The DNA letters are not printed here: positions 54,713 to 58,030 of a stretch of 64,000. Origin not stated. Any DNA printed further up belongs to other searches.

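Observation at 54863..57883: Island-borne 1006-aa gene with nuclease-like, NACHT-like NTPase and unassigned ~650-aa C-terminal regions: candidate single-gene NLR/STAND-type anti-phage system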

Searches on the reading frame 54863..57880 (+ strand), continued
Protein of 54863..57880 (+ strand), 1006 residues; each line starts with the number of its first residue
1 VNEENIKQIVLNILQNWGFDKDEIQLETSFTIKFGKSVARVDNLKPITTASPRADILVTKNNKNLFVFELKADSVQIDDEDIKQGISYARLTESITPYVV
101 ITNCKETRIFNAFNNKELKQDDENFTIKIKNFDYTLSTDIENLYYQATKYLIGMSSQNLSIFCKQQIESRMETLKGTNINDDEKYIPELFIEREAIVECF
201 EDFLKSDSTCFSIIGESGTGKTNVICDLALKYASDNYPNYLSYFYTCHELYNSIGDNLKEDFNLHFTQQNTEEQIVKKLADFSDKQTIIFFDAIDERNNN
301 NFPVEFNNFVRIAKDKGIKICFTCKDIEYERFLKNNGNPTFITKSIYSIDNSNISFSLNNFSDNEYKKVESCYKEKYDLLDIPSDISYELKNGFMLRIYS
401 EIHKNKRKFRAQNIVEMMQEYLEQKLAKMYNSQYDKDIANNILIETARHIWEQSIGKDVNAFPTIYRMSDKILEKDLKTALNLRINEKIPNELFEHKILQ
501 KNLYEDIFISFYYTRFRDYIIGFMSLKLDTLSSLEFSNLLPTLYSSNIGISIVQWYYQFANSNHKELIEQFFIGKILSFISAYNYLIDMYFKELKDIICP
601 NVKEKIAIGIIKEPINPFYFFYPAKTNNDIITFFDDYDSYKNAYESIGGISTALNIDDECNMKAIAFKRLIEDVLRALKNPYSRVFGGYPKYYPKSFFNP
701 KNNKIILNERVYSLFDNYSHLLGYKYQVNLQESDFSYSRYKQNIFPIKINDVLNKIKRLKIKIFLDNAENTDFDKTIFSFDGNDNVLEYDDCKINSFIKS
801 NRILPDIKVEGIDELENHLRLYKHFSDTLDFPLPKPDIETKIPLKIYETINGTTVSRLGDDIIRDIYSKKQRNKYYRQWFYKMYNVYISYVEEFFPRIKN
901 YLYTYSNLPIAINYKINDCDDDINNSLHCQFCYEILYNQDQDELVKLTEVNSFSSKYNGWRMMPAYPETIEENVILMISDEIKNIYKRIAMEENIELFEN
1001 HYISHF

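Call 73: search_protein_families(library=padloc, proteins=[L082:765-1589:+, L082:1616-2590:+, L083:2293-5370:+, L083:16469-18877:+, L083:6709-7584:-, L002:9804-10646:+], max_evalue=0.001)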
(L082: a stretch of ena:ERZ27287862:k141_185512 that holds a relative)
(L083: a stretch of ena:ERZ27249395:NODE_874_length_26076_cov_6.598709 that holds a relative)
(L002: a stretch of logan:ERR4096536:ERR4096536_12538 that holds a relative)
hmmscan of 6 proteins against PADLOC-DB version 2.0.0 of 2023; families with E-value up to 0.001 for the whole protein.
L082:765-1589:+ (275 aa): 1 family
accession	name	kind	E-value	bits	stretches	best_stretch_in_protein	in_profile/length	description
PDLC02347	AbiJ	-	3.6e-10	38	1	74-249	104-280/281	AbiJ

L082:1616-2590:+ (325 aa): 1 family
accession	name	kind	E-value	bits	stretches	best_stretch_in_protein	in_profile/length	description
PDLC03000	DUF4238-Pers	-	9.4e-13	46.3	1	10-132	5-122/309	-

L083:2293-5370:+ (1026 aa): 15 families
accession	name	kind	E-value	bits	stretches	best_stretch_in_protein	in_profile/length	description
PDLC02420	Aga_SIR2-PNTD1-PNTD2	-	0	1202.2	1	6-1026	5-1010/1010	Class I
PDLC02384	pAgo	-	1.9e-207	689.8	1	10-1026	10-1030/1030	-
PDLC02377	pAgo_I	-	3.2e-113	376.9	1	563-1026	10-457/457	Class I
PDLC02419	Aga_SIR2-PNTD1-PNTD2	-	2.2e-105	351.5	1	18-457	6-441/558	Class I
PDLC02436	pAgo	-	2.4e-96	321.3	1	561-1026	7-460/460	-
PDLC02401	Aga_SIR2-PNTD1-PNTD2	-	8.6e-79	263.7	1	40-450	1-406/524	Class I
PDLC02376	pAgo_I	-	2.4e-57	193.1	1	564-1026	6-455/455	Class I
PDLC02402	Aga_SIR2-PNTD1-PNTD2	-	2.7e-33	113.1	1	22-300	17-293/876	Class I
PDLC02378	pAgo_I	-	5.3e-32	109.3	2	715-1025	191-492/493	Class I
PDLC02392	pAgo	-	1.5e-24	84.6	1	679-1014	3-333/346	-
PDLC05061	PDC-S65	-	3.3e-19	67.6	1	23-298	36-291/592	-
PDLC05060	PDC-S65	-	8.1e-15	52.7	1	117-232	30-143/503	-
PDLC02418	Aga_SIR2-Kinase-PNTD1-PNTD2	-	6e-14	49.2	1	180-307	31-158/756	Class I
PDLC02428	PprPIWI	-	2.6e-11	41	1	705-1008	394-648/666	-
PDLC02397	pAgo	-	7.6e-08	29.6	1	679-1010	278-564/578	-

L083:16469-18877:+ (803 aa): 18 families
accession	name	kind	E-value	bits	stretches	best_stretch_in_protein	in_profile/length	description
PDLC02693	Orf5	-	4.2e-33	113.2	1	17-626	2-542/543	Orf5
PDLC04154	HEC-06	-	4.9e-32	109.3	1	1-626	1-564/569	-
PDLC04157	HEC-06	-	5.6e-32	109.1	2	8-289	8-273/558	-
PDLC04155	HEC-06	-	1.3e-28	97.8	2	1-252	1-252/562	-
PDLC02687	Orf5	-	5.3e-24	82.9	1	11-586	5-525/543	Orf5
PDLC02695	Orf5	-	8.4e-23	78.6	1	10-621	6-596/601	Orf5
PDLC02700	Orf5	-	4.9e-21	73.1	2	16-241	5-227/555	Orf5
PDLC02701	Orf5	-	1.2e-15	55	1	10-282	6-282/596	Orf5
PDLC02690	Orf5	-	1.3e-15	55.3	2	16-260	2-236/531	Orf5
PDLC02691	Orf5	-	1.3e-14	51.7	2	12-292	8-293/579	Orf5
PDLC02786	SspE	-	1.3e-13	48.2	1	10-177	10-192/766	SspE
PDLC02694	Orf5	-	1.7e-13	48.1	1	13-238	7-245/574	Orf5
PDLC02792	SspE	-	2.6e-12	43.9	2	24-116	24-121/771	SspE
PDLC02692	Orf5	-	9.9e-11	39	1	21-254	5-229/558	Orf5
PDLC03655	mREase_IV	-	2.2e-10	37.7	1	12-106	6-99/629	Type IV methyl-directed restriction enzyme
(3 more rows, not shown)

L083:6709-7584:- (292 aa): 0 families

L002:9804-10646:+ (281 aa): 0 families

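Call 80: search_protein_families(library=pfam, alignment_id=A1, max_evalue=0.01)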
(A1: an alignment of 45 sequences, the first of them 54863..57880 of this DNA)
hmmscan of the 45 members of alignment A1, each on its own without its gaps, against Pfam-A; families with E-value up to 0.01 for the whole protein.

A. member 1, window:54863-57880:+ (1006 aa): 5 families
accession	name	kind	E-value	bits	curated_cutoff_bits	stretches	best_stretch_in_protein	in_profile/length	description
PF13588.12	HSDR_N_2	-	4.1e-09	37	25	1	2-114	1-98/110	Type I restriction enzyme R protein N terminus (HSDR_N)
PF24883.2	NPHP3_N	-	0.001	19.7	24.8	0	253-324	89-163/164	Nephrocystin 3, N-terminal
PF13401.12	AAA_22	-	0.0043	17.8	27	0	207-320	4-118/130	AAA domain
PF20720.3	nSTAND3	-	0.0064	16.6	27.2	1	203-260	13-67/155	Novel STAND NTPase 3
PF13191.12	AAA_16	-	0.0085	17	32.6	0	192-295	8-142/167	AAA ATPase domain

B. families by the number of members that match (of 45 scanned): 26 families (the first 25 are shown)
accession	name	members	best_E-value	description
PF13588.12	HSDR_N_2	45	5.1e-12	Type I restriction enzyme R protein N terminus (HSDR_N)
PF24883.2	NPHP3_N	37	2.2e-06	Nephrocystin 3, N-terminal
PF04313.20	HSDR_N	32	3.3e-09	Type I restriction enzyme R protein N terminus (HSDR_N)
PF13401.12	AAA_22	22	4.6e-05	AAA domain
PF05729.18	NACHT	9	8.1e-05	NACHT domain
PF13191.12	AAA_16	8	3.9e-05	AAA ATPase domain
PF25199.1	nSTAND_NTPase5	8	0.00011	Novel STAND NTPase 5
PF20720.3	nSTAND3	7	2.2e-05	Novel STAND NTPase 3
PF00004.35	AAA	6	0.00016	ATPase family associated with various cellular activities (AAA)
PF04851.21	ResIII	3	0.0016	Type III restriction enzyme, res subunit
PF07317.18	PilZN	3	0.002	Flagellar regulator YcgR, PilZN domain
PF00931.28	NB-ARC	3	0.0024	NB-ARC domain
PF09848.15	SLFN-g3_helicase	2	0.0031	Schlafen group 3, DNA/RNA helicase domain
PF13479.12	AAA_24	1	0.00015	AAA domain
PF03193.22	RsgA_GTPase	1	0.00048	RsgA GTPase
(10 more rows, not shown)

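Call 85: get_annotated_region(hit=H15, flank=5000)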
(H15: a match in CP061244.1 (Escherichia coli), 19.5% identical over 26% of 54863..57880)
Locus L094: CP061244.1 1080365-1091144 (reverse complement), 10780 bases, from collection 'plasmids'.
description: Escherichia coli strain STEC411 plasmid pSTEC411_1, complete sequence
organism: Escherichia coli (NCBI taxid 562)
taxonomy: Bacteria; Pseudomonadota; Gammaproteobacteria; Enterobacterales; Enterobacteriaceae; Escherichia; Escherichia coli
host: -; source: Homo sapiens,cell culture; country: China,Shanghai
typing (MOB-suite, as given by PLSDB): non-mobilizable
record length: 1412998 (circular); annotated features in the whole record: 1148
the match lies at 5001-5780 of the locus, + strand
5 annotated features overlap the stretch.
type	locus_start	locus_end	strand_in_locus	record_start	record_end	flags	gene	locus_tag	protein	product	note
CDS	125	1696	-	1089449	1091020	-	-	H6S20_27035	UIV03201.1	IS66 family transposase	-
CDS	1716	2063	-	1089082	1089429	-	tnpB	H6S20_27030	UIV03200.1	IS66 family insertion sequence element accessory protein TnpB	-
CDS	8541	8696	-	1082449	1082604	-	-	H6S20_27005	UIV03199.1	hypothetical protein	-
CDS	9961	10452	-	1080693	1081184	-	-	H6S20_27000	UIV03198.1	site-specific integrase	-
CDS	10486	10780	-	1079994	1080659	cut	-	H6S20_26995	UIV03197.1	integrase arm-type DNA-binding domain-containing protein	-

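Call 86: get_annotated_region(hit=H1, flank=5000)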
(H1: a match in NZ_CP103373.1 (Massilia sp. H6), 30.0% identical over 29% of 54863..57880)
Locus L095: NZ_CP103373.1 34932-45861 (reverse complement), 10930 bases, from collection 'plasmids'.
description: Massilia sp. H6 plasmid unnamed2, complete sequence
organism: Massilia sp. H6 (NCBI taxid 2970464)
taxonomy: Bacteria; Pseudomonadota; Betaproteobacteria; Burkholderiales; Oxalobacteraceae; Massilia; Massilia sp. H6
host: -; source: Whole genome of bacteria,soil; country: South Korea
typing (MOB-suite, as given by PLSDB): non-mobilizable
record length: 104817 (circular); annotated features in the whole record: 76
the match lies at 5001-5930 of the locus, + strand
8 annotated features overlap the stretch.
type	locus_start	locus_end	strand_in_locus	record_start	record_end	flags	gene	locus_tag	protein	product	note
CDS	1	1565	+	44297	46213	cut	-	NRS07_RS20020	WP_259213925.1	hypothetical protein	-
CDS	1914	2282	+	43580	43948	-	-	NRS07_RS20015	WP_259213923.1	hypothetical protein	-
CDS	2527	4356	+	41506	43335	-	-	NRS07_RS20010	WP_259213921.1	site-specific integrase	-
CDS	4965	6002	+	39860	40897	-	-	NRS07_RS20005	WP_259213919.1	type I restriction enzyme HsdR N-terminal domain-containing protein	-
CDS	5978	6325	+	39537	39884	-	-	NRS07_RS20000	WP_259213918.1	helix-turn-helix domain-containing protein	-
CDS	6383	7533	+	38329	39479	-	-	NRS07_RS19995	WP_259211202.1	IS3 family transposase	-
CDS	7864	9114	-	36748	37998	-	-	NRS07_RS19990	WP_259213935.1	IS256 family transposase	-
CDS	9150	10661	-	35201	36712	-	-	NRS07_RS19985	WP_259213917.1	amidohydrolase family protein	-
